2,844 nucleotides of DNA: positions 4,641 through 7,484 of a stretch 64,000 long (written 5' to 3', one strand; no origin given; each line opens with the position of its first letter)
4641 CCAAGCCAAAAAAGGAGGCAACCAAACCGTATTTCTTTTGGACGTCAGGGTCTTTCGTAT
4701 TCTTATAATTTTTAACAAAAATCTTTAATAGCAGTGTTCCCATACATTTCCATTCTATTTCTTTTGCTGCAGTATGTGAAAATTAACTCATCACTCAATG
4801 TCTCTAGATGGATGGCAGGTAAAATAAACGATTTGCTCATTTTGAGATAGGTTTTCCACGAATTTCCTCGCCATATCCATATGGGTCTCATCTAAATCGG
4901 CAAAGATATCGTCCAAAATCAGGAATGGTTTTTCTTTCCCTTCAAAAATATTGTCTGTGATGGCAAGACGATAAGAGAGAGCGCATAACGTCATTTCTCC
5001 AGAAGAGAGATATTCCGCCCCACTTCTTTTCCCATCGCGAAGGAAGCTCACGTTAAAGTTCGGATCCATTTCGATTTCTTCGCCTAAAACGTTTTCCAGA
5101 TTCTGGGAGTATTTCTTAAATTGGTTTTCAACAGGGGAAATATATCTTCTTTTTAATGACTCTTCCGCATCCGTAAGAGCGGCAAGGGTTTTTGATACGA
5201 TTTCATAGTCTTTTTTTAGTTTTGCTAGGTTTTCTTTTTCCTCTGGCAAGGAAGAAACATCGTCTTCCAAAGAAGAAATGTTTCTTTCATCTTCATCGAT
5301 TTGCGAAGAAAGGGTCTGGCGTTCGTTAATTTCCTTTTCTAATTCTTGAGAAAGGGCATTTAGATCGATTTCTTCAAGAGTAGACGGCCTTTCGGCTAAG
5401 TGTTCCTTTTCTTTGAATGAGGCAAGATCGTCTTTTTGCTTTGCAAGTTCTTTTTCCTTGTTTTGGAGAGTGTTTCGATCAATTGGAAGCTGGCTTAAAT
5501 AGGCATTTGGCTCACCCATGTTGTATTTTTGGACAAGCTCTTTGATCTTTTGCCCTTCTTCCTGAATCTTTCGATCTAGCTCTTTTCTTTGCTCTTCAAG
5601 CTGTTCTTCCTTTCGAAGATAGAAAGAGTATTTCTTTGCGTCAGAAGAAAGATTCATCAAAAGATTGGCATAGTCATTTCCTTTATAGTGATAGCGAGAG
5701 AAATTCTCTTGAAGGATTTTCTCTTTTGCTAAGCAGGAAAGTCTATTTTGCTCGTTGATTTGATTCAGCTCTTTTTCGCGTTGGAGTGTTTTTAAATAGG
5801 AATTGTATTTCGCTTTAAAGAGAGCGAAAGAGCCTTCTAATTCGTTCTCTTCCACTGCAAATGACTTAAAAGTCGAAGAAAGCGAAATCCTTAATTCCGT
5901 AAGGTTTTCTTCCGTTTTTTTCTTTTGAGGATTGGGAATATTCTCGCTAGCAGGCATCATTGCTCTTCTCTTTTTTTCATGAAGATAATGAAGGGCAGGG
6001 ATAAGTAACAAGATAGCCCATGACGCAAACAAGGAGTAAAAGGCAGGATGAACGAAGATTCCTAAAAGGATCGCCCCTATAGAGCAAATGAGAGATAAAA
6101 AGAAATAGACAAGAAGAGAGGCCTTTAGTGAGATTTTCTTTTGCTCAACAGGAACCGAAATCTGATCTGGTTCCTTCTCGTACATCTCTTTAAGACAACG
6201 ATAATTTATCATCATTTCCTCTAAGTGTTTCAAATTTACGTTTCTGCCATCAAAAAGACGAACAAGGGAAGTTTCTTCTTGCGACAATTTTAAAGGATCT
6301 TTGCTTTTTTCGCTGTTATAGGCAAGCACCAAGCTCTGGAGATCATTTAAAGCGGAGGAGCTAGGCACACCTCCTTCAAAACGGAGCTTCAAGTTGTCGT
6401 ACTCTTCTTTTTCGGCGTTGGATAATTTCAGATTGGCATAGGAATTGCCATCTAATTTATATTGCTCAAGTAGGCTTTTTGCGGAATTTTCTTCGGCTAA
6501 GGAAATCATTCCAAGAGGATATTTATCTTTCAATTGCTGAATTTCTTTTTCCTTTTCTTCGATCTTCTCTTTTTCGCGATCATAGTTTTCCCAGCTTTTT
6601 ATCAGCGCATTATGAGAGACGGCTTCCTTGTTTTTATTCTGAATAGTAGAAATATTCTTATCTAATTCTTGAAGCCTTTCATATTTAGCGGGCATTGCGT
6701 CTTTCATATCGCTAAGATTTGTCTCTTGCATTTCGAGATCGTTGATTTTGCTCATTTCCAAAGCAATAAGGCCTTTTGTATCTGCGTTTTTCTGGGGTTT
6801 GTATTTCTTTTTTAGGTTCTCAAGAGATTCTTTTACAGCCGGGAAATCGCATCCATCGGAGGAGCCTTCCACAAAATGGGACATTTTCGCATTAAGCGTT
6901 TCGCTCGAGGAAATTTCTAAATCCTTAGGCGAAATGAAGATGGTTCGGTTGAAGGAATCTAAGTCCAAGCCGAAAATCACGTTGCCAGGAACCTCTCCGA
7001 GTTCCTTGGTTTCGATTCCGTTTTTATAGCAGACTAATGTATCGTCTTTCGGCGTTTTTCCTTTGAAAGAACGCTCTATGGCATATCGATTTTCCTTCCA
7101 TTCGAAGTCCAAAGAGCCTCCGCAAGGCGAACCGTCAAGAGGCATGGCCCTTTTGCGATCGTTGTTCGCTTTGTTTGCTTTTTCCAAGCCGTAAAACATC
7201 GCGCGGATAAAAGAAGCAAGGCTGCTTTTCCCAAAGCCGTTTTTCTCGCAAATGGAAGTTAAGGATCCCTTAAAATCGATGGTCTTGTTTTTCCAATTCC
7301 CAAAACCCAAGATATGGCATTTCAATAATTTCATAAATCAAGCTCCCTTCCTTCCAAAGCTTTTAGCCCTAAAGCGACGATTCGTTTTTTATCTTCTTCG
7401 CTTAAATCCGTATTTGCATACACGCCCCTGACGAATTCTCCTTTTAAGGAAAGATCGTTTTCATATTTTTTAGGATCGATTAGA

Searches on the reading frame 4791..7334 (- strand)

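Call 29: search_protein_families(library=pfam, max_evalue=0.00001, proteins=[window:4791-7334:-])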
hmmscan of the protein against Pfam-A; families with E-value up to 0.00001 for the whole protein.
window:4791-7334:- (847 aa): 2 families
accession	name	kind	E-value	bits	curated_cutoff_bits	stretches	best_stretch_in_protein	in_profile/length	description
PF13476.12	AAA_23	-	3.7e-10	41.2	27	1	5-271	1-199/201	AAA domain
PF02463.25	SMC_N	-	2.1e-08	34.3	40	1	360-839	135-196/220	RecF/RecN/SMC N terminal domain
